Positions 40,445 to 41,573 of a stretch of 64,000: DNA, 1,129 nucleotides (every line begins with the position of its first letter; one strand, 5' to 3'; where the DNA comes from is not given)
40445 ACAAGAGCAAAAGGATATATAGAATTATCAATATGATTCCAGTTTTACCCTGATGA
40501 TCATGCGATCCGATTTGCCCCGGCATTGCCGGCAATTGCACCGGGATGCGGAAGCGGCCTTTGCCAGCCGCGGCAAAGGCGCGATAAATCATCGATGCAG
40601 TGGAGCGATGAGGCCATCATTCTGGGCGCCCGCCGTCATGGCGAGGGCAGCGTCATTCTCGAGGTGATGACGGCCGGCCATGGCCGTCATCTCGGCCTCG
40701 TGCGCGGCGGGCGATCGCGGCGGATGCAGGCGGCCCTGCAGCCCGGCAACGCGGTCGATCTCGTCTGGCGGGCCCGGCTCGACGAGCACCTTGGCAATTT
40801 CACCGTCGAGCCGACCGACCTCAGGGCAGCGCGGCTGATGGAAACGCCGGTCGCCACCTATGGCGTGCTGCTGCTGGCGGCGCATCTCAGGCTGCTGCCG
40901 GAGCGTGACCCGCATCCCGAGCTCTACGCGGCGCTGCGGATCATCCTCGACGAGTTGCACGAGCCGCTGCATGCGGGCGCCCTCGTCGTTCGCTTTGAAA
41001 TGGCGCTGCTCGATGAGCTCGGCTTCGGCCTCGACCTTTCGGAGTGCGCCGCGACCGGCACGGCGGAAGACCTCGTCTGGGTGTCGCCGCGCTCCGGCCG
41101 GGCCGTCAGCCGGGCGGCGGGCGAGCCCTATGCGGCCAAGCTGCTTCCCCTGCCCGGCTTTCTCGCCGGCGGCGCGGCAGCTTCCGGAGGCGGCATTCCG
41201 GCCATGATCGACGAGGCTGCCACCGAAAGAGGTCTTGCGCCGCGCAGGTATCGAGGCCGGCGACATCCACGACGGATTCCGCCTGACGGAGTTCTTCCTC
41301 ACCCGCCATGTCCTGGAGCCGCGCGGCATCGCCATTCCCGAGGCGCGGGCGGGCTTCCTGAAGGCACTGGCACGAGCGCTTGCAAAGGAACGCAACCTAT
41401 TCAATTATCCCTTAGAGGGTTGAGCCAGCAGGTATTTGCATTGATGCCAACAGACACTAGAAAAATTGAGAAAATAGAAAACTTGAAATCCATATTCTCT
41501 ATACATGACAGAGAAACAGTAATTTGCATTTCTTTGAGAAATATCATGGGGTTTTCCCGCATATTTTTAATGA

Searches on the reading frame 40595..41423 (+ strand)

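Call 6: search_protein_families(library=pfam, max_evalue=1, proteins=[window:40595-41423:+])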
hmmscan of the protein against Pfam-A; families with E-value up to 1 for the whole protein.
window:40595-41423:+ (276 aa): 2 families
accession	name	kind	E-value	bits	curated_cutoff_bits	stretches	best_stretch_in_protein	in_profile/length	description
PF02565.21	RecO_C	-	2.1e-23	83.3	22.1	1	88-194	8-120/157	Recombination protein O C terminal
PF11967.14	RecO_N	-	9.7e-19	67.6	27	1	1-73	1-76/80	Recombination protein O N terminal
